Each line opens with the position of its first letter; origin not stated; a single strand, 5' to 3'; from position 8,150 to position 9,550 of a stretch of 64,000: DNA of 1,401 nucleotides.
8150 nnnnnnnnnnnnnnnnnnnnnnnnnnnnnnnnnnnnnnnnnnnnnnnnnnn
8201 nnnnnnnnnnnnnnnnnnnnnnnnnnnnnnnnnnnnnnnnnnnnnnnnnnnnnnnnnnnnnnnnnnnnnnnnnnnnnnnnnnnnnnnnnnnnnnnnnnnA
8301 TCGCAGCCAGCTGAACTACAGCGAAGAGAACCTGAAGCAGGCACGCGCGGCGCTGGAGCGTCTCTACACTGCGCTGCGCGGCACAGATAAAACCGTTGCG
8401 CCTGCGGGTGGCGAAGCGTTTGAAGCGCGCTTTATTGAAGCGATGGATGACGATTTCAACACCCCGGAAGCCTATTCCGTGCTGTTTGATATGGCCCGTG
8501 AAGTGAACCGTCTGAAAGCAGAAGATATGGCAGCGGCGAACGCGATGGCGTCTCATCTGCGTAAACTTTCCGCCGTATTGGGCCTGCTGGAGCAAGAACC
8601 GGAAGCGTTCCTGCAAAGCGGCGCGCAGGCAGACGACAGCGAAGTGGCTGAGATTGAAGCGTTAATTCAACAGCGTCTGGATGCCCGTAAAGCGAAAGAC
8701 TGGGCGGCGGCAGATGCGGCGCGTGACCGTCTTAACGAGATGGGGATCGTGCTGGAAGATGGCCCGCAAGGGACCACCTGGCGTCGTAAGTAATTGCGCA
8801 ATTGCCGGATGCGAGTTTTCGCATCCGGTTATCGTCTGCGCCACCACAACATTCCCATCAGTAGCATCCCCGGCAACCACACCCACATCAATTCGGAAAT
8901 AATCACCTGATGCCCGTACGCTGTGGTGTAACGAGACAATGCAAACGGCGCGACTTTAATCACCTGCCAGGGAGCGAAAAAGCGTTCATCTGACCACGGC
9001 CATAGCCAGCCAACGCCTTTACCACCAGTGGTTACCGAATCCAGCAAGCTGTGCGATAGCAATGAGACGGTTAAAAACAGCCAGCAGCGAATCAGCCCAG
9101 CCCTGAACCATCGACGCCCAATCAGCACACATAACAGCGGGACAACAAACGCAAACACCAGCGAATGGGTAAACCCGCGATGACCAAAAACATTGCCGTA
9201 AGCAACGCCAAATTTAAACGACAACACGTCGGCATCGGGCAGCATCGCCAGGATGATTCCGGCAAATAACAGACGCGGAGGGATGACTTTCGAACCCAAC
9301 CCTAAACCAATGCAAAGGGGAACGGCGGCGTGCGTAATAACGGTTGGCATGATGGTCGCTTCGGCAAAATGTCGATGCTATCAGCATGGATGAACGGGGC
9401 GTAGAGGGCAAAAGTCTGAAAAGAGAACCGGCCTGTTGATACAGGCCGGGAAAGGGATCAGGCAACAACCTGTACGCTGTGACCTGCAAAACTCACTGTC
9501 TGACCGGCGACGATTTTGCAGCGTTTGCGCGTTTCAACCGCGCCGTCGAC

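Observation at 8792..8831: Self-complementary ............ plus hairpin at the convergent cysS/ybcI junction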

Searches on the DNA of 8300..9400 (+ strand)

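Call 6: search_dna_similar(query=window:8600-9000:+, collection=ecoli_genomes, mode=near, max_rows=30, rows=spread)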
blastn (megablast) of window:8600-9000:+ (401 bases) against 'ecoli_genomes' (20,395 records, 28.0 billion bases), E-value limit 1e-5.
Records with a match: 5424; places in all: 5426; records where one place covers at least 80% of the query: 5424.
Genomes with a match: 5424 of 5426; with a place that covers at least 80% of the query: 5424. Places per genome that has any: lowest 1, median 1, highest 2. On chromosomes: 5424 places; on plasmids: 2.
Best place of each record, by identity: >=99% 1473; 95-99% 3951.
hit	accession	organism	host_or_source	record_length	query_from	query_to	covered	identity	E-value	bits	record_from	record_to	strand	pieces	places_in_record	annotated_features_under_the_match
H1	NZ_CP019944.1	Escherichia coli strain DSM 103246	chicken carcass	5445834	1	401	100%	99.5%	0e+0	730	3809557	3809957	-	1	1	cysS: cysteine--tRNA ligase | ybcI: metal-dependent hydrolase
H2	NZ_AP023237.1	Escherichia coli strain F070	-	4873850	1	401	100%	99.3%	0e+0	725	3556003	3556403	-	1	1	cysS: cysteine--tRNA ligase | ybcI: metal-dependent hydrolase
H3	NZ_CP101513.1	Escherichia coli strain HH194M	migratory bird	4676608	1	401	100%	99.3%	0e+0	725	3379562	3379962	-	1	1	cysS: cysteine--tRNA ligase | ybcI: metal-dependent hydrolase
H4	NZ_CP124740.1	Escherichia coli O157:H7 str. EDL933 strain EDL933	Homo sapiens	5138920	1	401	100%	99.3%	0e+0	725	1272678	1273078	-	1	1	cysS: cysteine--tRNA ligase | ybcI: metal-dependent hydrolase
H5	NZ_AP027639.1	Escherichia coli strain PSJ-29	Homo sapiens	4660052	1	401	100%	99.3%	0e+0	725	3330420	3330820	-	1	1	cysS: cysteine--tRNA ligase | ybcI: metal-dependent hydrolase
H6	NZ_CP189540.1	Escherichia coli strain N1024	Homo sapiens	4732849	1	401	100%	99.3%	0e+0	725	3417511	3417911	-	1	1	cysS: cysteine--tRNA ligase | ybcI: metal-dependent hydrolase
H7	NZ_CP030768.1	Escherichia coli strain 2017C-4173W12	missing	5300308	1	401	100%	99.0%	0e+0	719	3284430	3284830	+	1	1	cysS: cysteine--tRNA ligase | ybcI: metal-dependent hydrolase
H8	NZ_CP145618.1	Escherichia coli strain S1-SRB-02-B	Homo sapiens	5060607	1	401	100%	99.0%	0e+0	719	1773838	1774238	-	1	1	cysS: cysteine--tRNA ligase | ybcI: metal-dependent hydrolase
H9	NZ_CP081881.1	Escherichia coli strain WW2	sludge from the aeration tanks of urban ...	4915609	1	401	100%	98.8%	0e+0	713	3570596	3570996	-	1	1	cysS: cysteine--tRNA ligase | ybcI: metal-dependent hydrolase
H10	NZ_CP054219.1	Escherichia coli strain EcPF18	Homo sapiens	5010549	1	401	100%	98.5%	0e+0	708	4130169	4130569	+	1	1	cysS: cysteine--tRNA ligase | ybcI: metal-dependent hydrolase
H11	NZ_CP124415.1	Escherichia coli strain AVS0223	environmental: river near WWTP effluent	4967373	1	401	100%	98.5%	0e+0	708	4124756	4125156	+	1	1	cysS: cysteine--tRNA ligase | ybcI: metal-dependent hydrolase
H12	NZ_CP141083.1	Escherichia coli strain KE50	Homo sapiens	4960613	1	401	100%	98.5%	0e+0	708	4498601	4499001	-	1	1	cysS: cysteine--tRNA ligase | ybcI: metal-dependent hydrolase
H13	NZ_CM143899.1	Escherichia coli strain E22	Homo sapiens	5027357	1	401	100%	98.5%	0e+0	708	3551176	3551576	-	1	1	cysS: cysteine--tRNA ligase | ybcI: metal-dependent hydrolase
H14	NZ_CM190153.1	Escherichia coli strain 21220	Homo sapiens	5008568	1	401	100%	98.5%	0e+0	708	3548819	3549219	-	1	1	cysS: cysteine--tRNA ligase | ybcI: metal-dependent hydrolase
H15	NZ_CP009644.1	Escherichia coli ER2796 strain K-12 ER2796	-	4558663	1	401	100%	98.3%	0e+0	702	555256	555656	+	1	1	cysS: cysteine--tRNA ligase | ybcI: metal-dependent hydrolase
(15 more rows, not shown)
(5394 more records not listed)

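Call 8: search_rna_families(source=window, start=8300, end=9400, threshold=evalue, max_evalue=10)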
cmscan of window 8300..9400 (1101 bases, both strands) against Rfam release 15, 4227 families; matches with E-value up to 10: 2.
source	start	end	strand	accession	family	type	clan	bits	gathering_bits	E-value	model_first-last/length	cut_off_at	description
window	8346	8432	+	RF01671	P18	Gene; sRNA;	-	17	60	4.6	1-135/135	no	Pseudomonas sRNA P18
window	8452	8519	+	RF03013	nadA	Gene; sRNA;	-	14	37.5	7.2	1-62/62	no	nadA riboswitch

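Call 31: search_dna_similar(query=window:8784-8833:+, collection=ecoli_genomes, mode=distant, max_rows=40, rows=spread)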
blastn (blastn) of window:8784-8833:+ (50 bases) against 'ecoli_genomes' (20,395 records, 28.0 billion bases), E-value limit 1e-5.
Records with a match: 5424; places in all: 5424; records where one place covers at least 80% of the query: 5424.
Genomes with a match: 5424 of 5426; with a place that covers at least 80% of the query: 5424. Places per genome that has any: lowest 1, median 1, highest 1. On chromosomes: 5422 places; on plasmids: 2.
Best place of each record, by identity: >=99% 10; 95-99% 5410; 90-95% 4.
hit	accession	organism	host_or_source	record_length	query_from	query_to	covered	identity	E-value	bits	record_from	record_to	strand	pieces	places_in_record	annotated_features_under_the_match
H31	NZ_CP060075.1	Escherichia coli strain G3/10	Homo sapiens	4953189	1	50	100%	100.0%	2e-16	92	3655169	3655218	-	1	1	cysS: cysteine--tRNA ligase | ybcI: metal-dependent hydrolase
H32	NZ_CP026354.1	Escherichia coli strain 3FA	not applicable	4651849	1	50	100%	98.0%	7e-15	87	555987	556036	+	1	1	cysS: cysteine--tRNA ligase | ybcI: metal-dependent hydrolase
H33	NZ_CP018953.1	Escherichia coli strain Ecol_276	Homo sapiens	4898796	1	50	100%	98.0%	7e-15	87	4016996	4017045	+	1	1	cysS: cysteine--tRNA ligase | ybcI: metal-dependent hydrolase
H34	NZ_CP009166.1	Escherichia coli 1303 strain 1303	Bos taurus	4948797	1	50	100%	98.0%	7e-15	87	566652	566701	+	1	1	cysS: cysteine--tRNA ligase | ybcI: metal-dependent hydrolase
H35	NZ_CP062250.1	Escherichia coli strain AML002_par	not applicable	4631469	1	50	100%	98.0%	7e-15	87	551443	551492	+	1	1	cysS: cysteine--tRNA ligase | ybcI: metal-dependent hydrolase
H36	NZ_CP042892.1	Escherichia coli O10:H32 strain NMBU-W12E19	surface water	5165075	1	50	100%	98.0%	7e-15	87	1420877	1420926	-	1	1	cysS: cysteine--tRNA ligase | ybcI: metal-dependent hydrolase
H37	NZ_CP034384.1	Escherichia coli O157:H7 strain FRIK804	Calf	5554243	1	50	100%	98.0%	7e-15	87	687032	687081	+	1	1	cysS: cysteine--tRNA ligase | ybcI: metal-dependent hydrolase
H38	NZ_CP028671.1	Escherichia coli strain 116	cattle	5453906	1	50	100%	98.0%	7e-15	87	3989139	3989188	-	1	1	cysS: cysteine--tRNA ligase | ybcI: metal-dependent hydrolase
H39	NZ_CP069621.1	Escherichia coli strain PBP5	not applicable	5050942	1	50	100%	98.0%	7e-15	87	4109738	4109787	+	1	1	cysS: cysteine--tRNA ligase | ybcI: metal-dependent hydrolase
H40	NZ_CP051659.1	Escherichia coli strain 1162C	Homo sapiens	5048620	1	50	100%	98.0%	7e-15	87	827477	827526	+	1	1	cysS: cysteine--tRNA ligase | ybcI: metal-dependent hydrolase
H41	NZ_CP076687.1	Escherichia coli strain S22EC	Homo sapiens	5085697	1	50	100%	98.0%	7e-15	87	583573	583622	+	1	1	cysS: cysteine--tRNA ligase | ybcI: metal-dependent hydrolase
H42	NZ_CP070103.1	Escherichia coli strain FDAARGOS_1277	Homo sapiens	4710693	1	50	100%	98.0%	7e-15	87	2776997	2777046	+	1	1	cysS: cysteine--tRNA ligase | ybcI: metal-dependent hydrolase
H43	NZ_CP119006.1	Escherichia coli strain CE0021a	Bos taurus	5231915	1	50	100%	98.0%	7e-15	87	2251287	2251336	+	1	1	cysS: cysteine--tRNA ligase | ybcI: metal-dependent hydrolase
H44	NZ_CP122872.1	Escherichia coli strain ETEC1718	Sus scrofa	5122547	1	50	100%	98.0%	7e-15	87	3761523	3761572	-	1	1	cysS: cysteine--tRNA ligase | ybcI: metal-dependent hydrolase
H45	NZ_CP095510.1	Escherichia coli strain GN02270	Homo sapiens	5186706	1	50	100%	98.0%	7e-15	87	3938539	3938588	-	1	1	cysS: cysteine--tRNA ligase | ybcI: metal-dependent hydrolase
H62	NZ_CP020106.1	Escherichia coli strain 13E0780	cattle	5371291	1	50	100%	96.0%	8e-14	82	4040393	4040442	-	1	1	cysS: cysteine--tRNA ligase | ybcI: metal-dependent hydrolase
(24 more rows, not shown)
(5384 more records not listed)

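Call 40: get_annotated_region(hit=H62, flank=40)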
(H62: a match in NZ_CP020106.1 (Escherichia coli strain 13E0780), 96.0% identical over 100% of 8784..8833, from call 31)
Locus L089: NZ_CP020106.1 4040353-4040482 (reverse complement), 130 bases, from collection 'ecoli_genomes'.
description: Escherichia coli strain 13E0780 chromosome, complete genome
organism: Escherichia coli strain 13E0780 (NCBI taxid 562)
replicon: chromosome; assembly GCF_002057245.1
host: -; source: cattle; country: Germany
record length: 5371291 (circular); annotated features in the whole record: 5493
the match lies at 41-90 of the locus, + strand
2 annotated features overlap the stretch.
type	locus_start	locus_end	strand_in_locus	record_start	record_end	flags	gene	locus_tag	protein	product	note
CDS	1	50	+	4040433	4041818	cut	cysS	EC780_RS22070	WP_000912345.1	cysteine--tRNA ligase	-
CDS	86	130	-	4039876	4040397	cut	ybcI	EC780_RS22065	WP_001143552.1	metal-dependent hydrolase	-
